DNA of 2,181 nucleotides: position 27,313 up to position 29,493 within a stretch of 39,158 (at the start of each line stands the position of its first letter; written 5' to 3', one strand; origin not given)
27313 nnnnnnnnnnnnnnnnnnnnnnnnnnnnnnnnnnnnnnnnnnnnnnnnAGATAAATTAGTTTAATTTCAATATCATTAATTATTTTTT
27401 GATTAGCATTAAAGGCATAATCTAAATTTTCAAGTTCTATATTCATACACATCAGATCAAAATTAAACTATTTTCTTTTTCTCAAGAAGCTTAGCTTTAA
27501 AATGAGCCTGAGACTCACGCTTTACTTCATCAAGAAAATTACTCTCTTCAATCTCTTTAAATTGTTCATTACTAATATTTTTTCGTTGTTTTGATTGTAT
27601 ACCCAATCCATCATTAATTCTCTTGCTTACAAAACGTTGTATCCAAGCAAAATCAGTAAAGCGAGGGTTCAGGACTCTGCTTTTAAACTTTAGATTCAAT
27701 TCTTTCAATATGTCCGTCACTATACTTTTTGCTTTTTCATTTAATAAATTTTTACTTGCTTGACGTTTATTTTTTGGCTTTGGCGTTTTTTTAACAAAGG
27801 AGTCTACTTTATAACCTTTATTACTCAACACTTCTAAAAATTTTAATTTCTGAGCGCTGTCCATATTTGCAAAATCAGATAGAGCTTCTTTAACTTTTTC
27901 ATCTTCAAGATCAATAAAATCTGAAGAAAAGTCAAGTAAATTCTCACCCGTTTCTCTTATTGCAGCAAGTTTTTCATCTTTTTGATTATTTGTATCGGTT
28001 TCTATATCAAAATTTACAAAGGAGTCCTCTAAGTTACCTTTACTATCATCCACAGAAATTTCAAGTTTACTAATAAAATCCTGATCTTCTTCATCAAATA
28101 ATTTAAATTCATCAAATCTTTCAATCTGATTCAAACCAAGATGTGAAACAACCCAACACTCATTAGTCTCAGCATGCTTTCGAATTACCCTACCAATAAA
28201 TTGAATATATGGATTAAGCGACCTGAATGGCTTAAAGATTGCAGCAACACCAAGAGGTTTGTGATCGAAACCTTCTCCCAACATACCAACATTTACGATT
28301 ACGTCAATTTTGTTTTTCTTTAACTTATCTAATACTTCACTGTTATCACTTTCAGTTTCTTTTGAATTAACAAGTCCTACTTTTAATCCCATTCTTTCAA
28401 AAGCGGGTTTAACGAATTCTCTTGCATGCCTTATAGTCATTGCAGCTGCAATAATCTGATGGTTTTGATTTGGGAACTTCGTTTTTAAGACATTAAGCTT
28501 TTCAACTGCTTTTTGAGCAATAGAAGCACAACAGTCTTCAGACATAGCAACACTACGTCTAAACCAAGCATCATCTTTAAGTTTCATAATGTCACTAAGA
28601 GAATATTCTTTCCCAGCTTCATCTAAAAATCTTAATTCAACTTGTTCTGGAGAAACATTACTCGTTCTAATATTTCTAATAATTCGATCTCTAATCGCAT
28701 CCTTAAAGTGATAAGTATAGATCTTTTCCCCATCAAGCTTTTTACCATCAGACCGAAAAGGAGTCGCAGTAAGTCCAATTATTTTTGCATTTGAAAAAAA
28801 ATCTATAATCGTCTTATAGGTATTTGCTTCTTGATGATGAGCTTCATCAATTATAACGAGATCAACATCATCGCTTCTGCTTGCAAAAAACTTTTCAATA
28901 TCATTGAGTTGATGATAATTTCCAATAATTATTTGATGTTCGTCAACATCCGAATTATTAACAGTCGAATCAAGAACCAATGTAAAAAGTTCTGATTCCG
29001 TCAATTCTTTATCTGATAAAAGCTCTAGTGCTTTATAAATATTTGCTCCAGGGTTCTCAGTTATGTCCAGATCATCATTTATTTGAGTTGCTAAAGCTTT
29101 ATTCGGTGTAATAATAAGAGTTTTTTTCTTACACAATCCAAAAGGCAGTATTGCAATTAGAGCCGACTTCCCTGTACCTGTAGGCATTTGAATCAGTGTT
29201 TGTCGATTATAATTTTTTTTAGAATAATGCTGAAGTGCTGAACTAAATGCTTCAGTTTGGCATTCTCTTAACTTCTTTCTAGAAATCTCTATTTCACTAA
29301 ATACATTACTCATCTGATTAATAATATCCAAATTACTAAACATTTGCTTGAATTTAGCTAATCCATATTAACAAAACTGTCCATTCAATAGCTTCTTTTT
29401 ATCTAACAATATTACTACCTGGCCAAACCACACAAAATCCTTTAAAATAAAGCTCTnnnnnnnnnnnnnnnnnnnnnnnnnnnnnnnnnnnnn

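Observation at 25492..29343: Two-gene SF2 helicase + TIGR04141/DUF6119-like putative nuclease module (Hachiman-like architecture, candidate defence system)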

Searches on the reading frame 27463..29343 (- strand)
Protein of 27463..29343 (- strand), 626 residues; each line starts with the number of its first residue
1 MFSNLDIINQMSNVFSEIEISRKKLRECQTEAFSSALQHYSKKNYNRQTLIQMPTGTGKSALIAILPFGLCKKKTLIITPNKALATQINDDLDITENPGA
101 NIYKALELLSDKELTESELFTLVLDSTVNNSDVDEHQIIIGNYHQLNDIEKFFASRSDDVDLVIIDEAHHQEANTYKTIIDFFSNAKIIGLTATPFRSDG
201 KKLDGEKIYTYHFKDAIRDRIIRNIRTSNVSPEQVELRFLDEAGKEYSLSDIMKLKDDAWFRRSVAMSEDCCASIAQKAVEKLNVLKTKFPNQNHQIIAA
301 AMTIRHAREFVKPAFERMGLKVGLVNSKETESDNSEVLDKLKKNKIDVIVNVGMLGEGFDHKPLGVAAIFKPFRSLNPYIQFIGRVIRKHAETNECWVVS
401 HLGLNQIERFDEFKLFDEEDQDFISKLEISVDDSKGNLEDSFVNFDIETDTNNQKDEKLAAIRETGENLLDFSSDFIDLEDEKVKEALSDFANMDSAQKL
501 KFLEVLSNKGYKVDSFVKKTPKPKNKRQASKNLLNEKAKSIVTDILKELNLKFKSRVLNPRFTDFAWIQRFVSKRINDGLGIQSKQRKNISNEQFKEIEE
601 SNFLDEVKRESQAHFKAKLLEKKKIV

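Call 6: search_protein_families(library=pfam, proteins=[window:27463-29343:-], max_evalue=0.01)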
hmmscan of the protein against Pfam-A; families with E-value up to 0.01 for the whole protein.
window:27463-29343:- (626 aa): 5 families
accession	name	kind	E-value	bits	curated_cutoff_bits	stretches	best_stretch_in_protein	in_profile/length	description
PF04851.21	ResIII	-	8.9e-28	97.7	22.5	1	23-197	2-164/164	Type III restriction enzyme, res subunit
PF00270.35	DEAD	-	1.1e-15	58.1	26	1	27-196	2-161/167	DEAD/DEAH box helicase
PF18766.7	SWI2_SNF2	-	1.3e-12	48.3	26.7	1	29-230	2-193/221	SWI2/SNF2 ATPase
PF00271.37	Helicase_C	-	2.3e-09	37.9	23.5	1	283-389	3-109/110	Helicase conserved C-terminal domain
PF13685.12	Fe-ADH_2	-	0.0068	16.9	28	0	275-353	2-82/149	Iron-containing alcohol dehydrogenase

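Call 7: search_protein_families(library=padloc, proteins=[window:27463-29343:-], max_evalue=0.01)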
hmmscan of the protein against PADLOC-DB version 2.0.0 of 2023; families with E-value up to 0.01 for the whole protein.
window:27463-29343:- (626 aa): 11 families
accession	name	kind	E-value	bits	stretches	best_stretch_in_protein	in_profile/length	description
PDLC02707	PbeA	-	8.1e-22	75.6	1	21-393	249-621/672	PbeA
PDLC02704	PbeA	-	3.5e-19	66.8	1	25-400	255-642/682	PbeA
PDLC03659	mREase_IV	-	5.6e-17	58.9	1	149-410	325-575/945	Type IV methyl-directed restriction enzyme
PDLC02706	PbeA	-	4.8e-16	56.5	2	26-198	271-434/722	PbeA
PDLC03658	mREase_IV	-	3e-12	43.1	1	29-404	227-560/953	Type IV methyl-directed restriction enzyme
PDLC03049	REase_I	-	7.8e-10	35.4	1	21-228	164-359/807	Type I restriction enzyme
PDLC01439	typeIV_DinG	-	1.6e-08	31.7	1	26-93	17-81/575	CAS-IV-A; associated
PDLC03928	PsyrT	-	1.4e-07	28.2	1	277-393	224-339/689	-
PDLC00194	HamB1|HamB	-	2.9e-05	20.1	1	51-169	250-358/995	DEAD-box helicase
PDLC02870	DpdF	-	0.00019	18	0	327-389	258-320/534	DpdF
PDLC02864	DpdF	-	0.0036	14.1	0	46-87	37-77/610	DpdF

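Call 8: search_protein_families(library=ncbifam, proteins=[window:27463-29343:-], max_evalue=0.01)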
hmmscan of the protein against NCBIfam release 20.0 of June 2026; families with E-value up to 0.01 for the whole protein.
window:27463-29343:- (626 aa): 11 families
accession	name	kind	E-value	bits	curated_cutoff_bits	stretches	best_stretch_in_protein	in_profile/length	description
NF053632.1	heli_RadD_YejH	equivalog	5.8e-31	107.4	720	1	24-403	2-356/573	DNA repair helicase RadD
NF046051.1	restrict_EcoAI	equivalog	2.4e-15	56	550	1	19-520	152-637/768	EcoAI/FtnUII family type I restriction enzme subunit R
NF003673.1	PRK05298.1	equivalog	2.3e-12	46.1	743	2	278-391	427-544/653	excinuclease ABC subunit UvrB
TIGR04095.1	dnd_restrict_1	equivalog_domain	2.3e-11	43.4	600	1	35-395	15-389/451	DNA phosphorothioation system restriction enzyme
TIGR00631.1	uvrb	equivalog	7e-11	41.1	750.1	2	291-391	440-544/658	excinuclease ABC subunit UvrB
NF045503.1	repair_heli_XPB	equivalog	2.4e-08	33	610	1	22-203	181-343/548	DNA repair helicase XPB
NF010337.0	PRK13766.1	equivalog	3.8e-06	25.3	610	1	42-201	26-179/781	Hef nuclease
NF008165.0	PRK10917.1-3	equivalog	4.3e-05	22.2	711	0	25-195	265-422/692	ATP-dependent DNA helicase RecG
TIGR00614.1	recQ_fam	subfamily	6.4e-05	21.9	219.8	0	23-169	10-137/470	RecQ family ATP-dependent DNA helicase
NF041063.1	DpdF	equivalog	0.00085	18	550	0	39-88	151-202/813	protein DpdF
NF008164.0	PRK10917.1-2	equivalog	0.0095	14.2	785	0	27-196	279-435/704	ATP-dependent DNA helicase RecG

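Call 22: find_homologous_proteins(query=window:27463-29343:-, max_evalue=1e-10)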
Query window:27463-29343:- (626 aa): 3610 proteins with E <= 1e-10 among 8000 candidates; the best 120 are listed.
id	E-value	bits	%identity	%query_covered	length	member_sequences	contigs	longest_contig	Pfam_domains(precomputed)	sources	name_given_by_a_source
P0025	0.0e+0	1369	100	100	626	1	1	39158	PF00270.36,PF18766.8,PF00271.38,PF04851.22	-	-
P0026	2.6e-212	725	56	98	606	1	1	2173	PF00270.36,PF18766.8,PF00271.38,PF04851.22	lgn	-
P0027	6.3e-210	717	55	98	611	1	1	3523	PF00270.36,PF18766.8,PF00271.38,PF04851.22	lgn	-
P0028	1.3e-208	712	56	98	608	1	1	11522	PF00270.36,PF18766.8,PF00271.38,PF04851.22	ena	-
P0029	1.5e-208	712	55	97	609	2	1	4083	PF00270.36,PF00176.30,PF18766.8,PF00271.38,PF04851.22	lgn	-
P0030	3.3e-208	711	56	97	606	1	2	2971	PF00270.36,PF18766.8,PF00271.38,PF04851.22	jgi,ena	jgi:superfamily II DNA or RNA helicase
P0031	1.5e-207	709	55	98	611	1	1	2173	PF00270.36,PF00176.30,PF18766.8,PF00271.38,PF04851.22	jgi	-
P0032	2.3e-207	708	55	97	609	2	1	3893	PF00270.36,PF00176.30,PF18766.8,PF00271.38,PF04851.22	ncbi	-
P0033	2.7e-207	708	54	97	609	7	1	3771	PF00270.36,PF00176.30,PF18766.8,PF00271.38,PF04851.22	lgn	-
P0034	4.0e-207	708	56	96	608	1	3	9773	PF00270.36,PF18766.8,PF00271.38,PF04851.22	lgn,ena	-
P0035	6.4e-207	707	54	97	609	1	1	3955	PF00270.36,PF00176.30,PF18766.8,PF00271.38,PF04851.22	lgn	-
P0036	1.0e-206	706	54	97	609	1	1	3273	PF00270.36,PF00176.30,PF18766.8,PF00271.38,PF04851.22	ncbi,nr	ncbi:MAG: DEAD/DEAH box helicase family protein [Nanoarchaeota archaeon]|nr:DEAD/DEAH box helicase f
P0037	1.1e-206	706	55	97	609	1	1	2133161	PF00270.36,PF18766.8,PF00271.38,PF04851.22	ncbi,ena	-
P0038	1.0e-204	700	56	98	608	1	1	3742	PF00270.36,PF18766.8,PF00271.38,PF04851.22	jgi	jgi:superfamily II DNA or RNA helicase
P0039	2.8e-204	698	54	97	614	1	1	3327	PF00270.36,PF18766.8,PF00271.38,PF04851.22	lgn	-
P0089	3.2e-189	648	51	97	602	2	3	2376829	PF00270.36,PF18766.8,PF00271.38,PF04851.22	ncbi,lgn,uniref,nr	ncbi:DEAD/DEAH box helicase [Pantoea ananatis]|uniref:DEAD/DEAH box helicase n=1 Tax=Pantoea ananas 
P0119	7.7e-181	621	48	98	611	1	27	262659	PF00270.36,PF18766.8,PF00271.38,PF04851.22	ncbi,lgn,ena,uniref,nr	ncbi:MAG: hypothetical protein CME34_04965 [Gordonia sp.]|uniref:DEAD/DEAH box helicase n=1 Tax=Gord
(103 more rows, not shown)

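Call 23: find_encoding_contigs(protein=P0089, flank=7000, max_places=2)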
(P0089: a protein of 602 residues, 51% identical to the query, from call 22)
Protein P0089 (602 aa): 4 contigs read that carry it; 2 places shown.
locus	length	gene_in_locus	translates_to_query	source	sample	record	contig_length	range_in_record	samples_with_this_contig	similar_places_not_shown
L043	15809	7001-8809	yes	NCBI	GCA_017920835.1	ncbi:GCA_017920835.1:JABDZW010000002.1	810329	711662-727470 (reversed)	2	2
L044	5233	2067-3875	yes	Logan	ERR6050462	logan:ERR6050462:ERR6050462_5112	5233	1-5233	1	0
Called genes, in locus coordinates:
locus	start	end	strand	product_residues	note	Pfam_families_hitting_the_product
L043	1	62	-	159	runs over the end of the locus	PF13643:DUF4145 (weak)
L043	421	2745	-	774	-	PF08273:Zn_Ribbon_Prim, PF13362:Toprim_3, PF08706:D5_N, PF19263:DUF5906, PF03288:Pox_D5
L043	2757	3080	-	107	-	PF17345:DUF5375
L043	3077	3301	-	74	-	-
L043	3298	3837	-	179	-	PF10554:Phage_ASH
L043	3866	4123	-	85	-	PF05930:Phage_AlpA, PF12728:HTH_17 (weak)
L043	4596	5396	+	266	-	PF07455:Psu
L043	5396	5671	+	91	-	PF04606:Ogr_Delta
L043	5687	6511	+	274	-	-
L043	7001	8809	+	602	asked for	PF00270:DEAD, PF04851:ResIII, PF18766:SWI2_SNF2, PF00271:Helicase_C (weak)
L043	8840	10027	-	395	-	PF13356:Arm-DNA-bind_3, PF22022:Phage_int_M, PF00589:Phage_integrase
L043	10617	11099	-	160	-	PF01668:SmpB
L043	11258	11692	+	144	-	PF10604:Polyketide_cyc2, PF03364:Polyketide_cyc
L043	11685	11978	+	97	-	PF03658:Ub-RnfH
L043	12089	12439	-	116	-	PF04355:BamE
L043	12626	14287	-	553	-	PF02463:SMC_N, PF13476:AAA_23, PF13555:AAA_29 (faint)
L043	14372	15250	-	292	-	PF01513:NAD_kinase, PF20143:NAD_kinase_C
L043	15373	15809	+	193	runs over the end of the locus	PF01025:GrpE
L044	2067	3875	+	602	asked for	PF00270:DEAD, PF04851:ResIII, PF18766:SWI2_SNF2, PF00271:Helicase_C (weak)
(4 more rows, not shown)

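Call 24: find_encoding_contigs(protein=P0037, flank=7000, max_places=2)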
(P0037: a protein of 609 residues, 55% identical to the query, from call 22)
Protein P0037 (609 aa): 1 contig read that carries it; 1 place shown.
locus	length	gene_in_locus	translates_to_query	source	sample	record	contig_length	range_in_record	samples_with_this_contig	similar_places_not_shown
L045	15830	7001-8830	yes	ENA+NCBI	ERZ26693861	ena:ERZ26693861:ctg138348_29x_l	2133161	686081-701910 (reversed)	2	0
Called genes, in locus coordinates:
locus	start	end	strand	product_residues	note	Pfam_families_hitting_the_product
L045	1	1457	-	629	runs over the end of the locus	PF07581:Glug (faint)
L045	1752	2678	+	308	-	PF00056:Ldh_1_N, PF02866:Ldh_1_C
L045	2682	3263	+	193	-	PF02622:DUF179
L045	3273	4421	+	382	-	PF00899:ThiF, PF00581:Rhodanese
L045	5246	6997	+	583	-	PF00145:DNA_methylase, PF11463:R-HINP1I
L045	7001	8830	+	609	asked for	PF00270:DEAD, PF04851:ResIII, PF18766:SWI2_SNF2, PF00271:Helicase_C (weak)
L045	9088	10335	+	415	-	PF00108:Thiolase_N, PF02803:Thiolase_C, PF22691:Thiolase_C_1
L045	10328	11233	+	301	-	PF13489:Methyltransf_23, PF07021:MetW, PF08241:Methyltransf_11, PF08242:Methyltransf_12, PF13649:Methyltransf_25, PF13847:Methyltransf_31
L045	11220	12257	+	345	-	PF09587:PGA_cap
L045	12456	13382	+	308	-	PF00890:FAD_binding_2 (faint), PF01134:GIDA (faint), PF01946:Thi4 (faint), PF03486:HI0933_like (faint), PF07992:Pyr_redox_2, PF13738:Pyr_redox_3, PF00070:Pyr_redox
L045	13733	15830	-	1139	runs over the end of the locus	PF02811:PHP, PF07733:DNA_pol3_alpha, PF17657:DNA_pol3_finger, PF14579:HHH_6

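Call 25: find_encoding_contigs(protein=P0028, flank=7000, max_places=2)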
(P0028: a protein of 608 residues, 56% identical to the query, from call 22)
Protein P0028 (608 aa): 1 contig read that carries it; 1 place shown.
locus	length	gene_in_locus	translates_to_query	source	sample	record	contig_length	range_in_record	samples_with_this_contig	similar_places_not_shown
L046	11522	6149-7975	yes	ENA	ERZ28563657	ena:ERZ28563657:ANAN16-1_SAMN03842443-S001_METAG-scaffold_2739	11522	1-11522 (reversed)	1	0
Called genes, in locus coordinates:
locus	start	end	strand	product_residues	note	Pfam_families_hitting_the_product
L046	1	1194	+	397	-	?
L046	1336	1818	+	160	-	-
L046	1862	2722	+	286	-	PF02899:Phage_int_SAM_1, PF13495:Phage_int_SAM_4 (weak), PF00589:Phage_integrase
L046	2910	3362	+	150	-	-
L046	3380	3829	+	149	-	-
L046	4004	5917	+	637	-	PF01555:N6_N4_Mtase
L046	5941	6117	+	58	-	-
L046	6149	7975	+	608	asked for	PF00270:DEAD, PF04851:ResIII, PF18766:SWI2_SNF2, PF00271:Helicase_C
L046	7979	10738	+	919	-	PF04851:ResIII, PF00270:DEAD (weak), PF19778:RE_endonuc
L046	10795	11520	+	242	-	?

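Call 27: find_related_loci(query=A2, collection=metagenome_contigs, flank=7000)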
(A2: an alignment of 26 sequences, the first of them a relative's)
Query A2 (626 aa) in metagenome_contigs; peptide patterns used: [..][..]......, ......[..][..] (x = any residue, [..] = any of these).
600 stretches matched a pattern (row limit reached: there are more); 413 encode a relative of the query (tblastn E <= 1e-3); the best 80 are kept; 80 distinct loci.
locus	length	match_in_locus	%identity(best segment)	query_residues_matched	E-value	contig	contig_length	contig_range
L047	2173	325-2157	55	11-623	0e+0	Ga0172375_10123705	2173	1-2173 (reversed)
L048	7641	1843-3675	49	10-624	0e+0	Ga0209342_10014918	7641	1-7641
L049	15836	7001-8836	53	8-622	0e+0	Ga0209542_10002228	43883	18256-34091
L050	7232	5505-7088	37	24-551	1e-97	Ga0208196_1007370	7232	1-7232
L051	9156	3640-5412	32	10-596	8e-92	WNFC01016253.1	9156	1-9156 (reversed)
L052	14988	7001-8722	33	25-598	1e-91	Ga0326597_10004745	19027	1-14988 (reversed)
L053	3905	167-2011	31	11-619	2e-92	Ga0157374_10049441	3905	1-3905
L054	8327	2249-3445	39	25-423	5e-90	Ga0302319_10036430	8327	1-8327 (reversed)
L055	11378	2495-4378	30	3-622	1e-87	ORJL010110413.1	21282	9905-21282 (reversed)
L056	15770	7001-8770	33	25-610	4e-87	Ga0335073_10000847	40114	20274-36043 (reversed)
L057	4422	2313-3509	39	24-423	7e-86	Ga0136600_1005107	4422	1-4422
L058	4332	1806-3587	32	25-619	1e-84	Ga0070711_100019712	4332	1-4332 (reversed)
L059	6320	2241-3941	31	24-588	3e-84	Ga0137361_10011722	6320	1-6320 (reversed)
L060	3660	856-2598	31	25-601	6e-85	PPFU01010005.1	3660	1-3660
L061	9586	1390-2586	38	24-423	2e-83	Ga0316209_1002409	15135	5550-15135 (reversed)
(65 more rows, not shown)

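Call 28: find_related_loci(query=A2, collection=viral_contigs, flank=7000)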
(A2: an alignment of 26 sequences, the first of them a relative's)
Query A2 (626 aa) in viral_contigs; peptide patterns used: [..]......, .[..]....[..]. (x = any residue, [..] = any of these).
600 stretches matched a pattern (row limit reached: there are more); 575 encode a relative of the query (tblastn E <= 1e-3); the best 80 are kept; 80 distinct loci.
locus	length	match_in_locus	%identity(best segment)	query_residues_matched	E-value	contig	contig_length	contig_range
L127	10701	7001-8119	38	20-394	1e-74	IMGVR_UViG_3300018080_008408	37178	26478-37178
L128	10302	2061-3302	34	11-415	5e-68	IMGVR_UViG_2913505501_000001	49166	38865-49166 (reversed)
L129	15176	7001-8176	35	25-409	8e-67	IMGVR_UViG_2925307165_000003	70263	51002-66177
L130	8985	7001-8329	33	25-470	1e-66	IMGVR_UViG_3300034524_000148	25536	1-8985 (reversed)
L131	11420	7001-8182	34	24-415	1e-64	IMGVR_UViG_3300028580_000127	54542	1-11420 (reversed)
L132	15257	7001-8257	32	9-419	4e-59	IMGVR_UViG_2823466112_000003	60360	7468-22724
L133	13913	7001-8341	30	25-470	4e-58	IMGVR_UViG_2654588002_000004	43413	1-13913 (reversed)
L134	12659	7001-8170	33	2-388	2e-55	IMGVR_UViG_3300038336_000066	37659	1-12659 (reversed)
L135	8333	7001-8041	28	24-417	2e-27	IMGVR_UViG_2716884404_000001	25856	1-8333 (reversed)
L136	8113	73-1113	27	24-417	2e-26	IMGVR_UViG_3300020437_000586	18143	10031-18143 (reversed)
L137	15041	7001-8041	27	24-417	3e-25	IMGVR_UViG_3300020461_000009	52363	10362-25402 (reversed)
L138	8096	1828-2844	25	24-403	3e-25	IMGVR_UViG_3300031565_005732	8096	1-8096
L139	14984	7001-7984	24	24-395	2e-24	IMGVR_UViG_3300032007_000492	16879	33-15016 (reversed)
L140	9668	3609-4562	25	47-406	5e-24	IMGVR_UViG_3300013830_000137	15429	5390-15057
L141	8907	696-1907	25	24-471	6e-24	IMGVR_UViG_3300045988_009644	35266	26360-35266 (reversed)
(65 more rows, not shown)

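Call 37: search_dna_similar(query=window:27463-29343:-, collection=plasmids, mode=protein, max_evalue=1e-50, max_rows=30)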
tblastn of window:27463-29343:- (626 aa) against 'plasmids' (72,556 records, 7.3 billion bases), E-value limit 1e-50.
Records with a match: 49; places in all: 51; records where one place covers at least 80% of the query: 35.
Best place of each record, by identity: <60% 49.
By first word of the organism name: Salmonella 5; Leptospira 5; Acinetobacter 4; Klebsiella 4; Xanthomonas 4; Paracoccus 3; Rhizobium 3; Aminobacter 3; Mesorhizobium 2; Rhodococcus 2; and 12 more.
By predicted mobility (MOB-suite, as given by PLSDB): non-mobilizable 23; mobilizable 17; conjugative 9.
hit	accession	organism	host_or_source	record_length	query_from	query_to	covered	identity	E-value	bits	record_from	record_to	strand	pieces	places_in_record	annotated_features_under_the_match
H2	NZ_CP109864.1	Paracoccus aminovorans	bacteria,human fecal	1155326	24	588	90%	34.4%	3e-87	304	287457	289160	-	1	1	record has no annotation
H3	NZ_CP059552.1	Acinetobacter seifertii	Brewery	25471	11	596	94%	31.6%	1e-75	270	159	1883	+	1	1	DEAD/DEAH box helicase family protein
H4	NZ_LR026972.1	Acinetobacter baumannii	Homo sapiens,wound swab sample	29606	11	596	94%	31.6%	1e-75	270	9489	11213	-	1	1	DEAD/DEAH box helicase family protein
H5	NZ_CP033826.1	Klebsiella sp. FDAARGOS_511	Homo sapiens,Endotracheal aspirate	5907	21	610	94%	31.3%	2e-70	255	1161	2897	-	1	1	DEAD/DEAH box helicase family protein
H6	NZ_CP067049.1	Klebsiella pneumoniae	Homo sapiens,blood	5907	21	610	94%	31.3%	2e-70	255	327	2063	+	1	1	DEAD/DEAH box helicase family protein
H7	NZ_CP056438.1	Klebsiella pneumoniae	culture,Wastewater influent sample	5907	21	610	94%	31.3%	2e-70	255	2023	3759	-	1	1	DEAD/DEAH box helicase family protein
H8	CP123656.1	Salmonella enterica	ground turkey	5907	21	610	94%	31.3%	2e-70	255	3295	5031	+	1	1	DEAD/DEAH box helicase family protein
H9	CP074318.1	Salmonella enterica subsp. enterica serovar Soerenga str. ...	environmental,filter dairy farm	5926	21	610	94%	31.3%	2e-70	255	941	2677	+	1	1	DEAD/DEAH box helicase family protein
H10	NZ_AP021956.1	Klebsiella quasipneumoniae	-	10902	21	610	94%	31.3%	2e-70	255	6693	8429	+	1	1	DEAD/DEAH box helicase family protein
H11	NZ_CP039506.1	Salmonella enterica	Homo sapiens,Stools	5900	21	610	94%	31.3%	2e-69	252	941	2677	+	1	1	DEAD/DEAH box helicase family protein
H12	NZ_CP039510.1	Salmonella enterica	Homo sapiens,Stools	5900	21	610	94%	31.3%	2e-69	252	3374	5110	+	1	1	DEAD/DEAH box helicase family protein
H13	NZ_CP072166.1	Rhizobium sp. B21/90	Himalayan blackberry,cell culture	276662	25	598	92%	32.1%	4e-84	295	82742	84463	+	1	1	DEAD/DEAH box helicase family protein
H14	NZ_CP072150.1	Rhizobium sp. K1/93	Himalayan blackberry,cell culture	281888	25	598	92%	32.1%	9e-84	294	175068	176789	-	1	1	DEAD/DEAH box helicase family protein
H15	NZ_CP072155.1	Rhizobium sp. K15/93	Himalayan blackberry,cell culture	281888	25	598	92%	32.1%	9e-84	294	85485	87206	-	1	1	DEAD/DEAH box helicase family protein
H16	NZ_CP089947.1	Erwinia tracheiphila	Cucumis sativus,cell culture,Infected ...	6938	21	610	94%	31.1%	3e-70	254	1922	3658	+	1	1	DEAD/DEAH box helicase family protein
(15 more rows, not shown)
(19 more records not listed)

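Call 39: get_annotated_region(hit=H5, flank=4000)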
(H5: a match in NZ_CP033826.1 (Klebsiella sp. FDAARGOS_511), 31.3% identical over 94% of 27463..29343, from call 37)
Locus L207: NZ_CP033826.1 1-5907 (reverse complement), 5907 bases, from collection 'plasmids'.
description: Klebsiella sp. FDAARGOS_511 plasmid unnamed3, complete sequence
organism: Klebsiella sp. FDAARGOS_511 (NCBI taxid 2488567)
taxonomy: Bacteria; Pseudomonadota; Gammaproteobacteria; Enterobacterales; Enterobacteriaceae; Klebsiella; Klebsiella sp. FDAARGOS 511
host: -; source: Homo sapiens,Endotracheal aspirate; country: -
typing (MOB-suite, as given by PLSDB): mobilizable; relaxase MOBP,MOBP
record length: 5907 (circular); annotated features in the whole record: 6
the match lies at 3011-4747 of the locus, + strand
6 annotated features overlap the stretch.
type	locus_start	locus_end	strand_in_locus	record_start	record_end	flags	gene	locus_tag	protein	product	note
CDS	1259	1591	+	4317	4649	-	-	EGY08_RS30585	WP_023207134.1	type II toxin-antitoxin system RelE/ParE family toxin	-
CDS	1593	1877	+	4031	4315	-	nadS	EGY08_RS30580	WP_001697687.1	NadS family protein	-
CDS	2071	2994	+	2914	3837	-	-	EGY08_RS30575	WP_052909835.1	replication initiation protein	-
CDS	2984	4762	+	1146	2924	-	-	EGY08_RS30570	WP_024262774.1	DEAD/DEAH box helicase family protein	-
CDS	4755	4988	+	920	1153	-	-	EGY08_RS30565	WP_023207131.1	hypothetical protein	-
CDS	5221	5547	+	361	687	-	-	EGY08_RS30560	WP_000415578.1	MobC family plasmid mobilization relaxosome protein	-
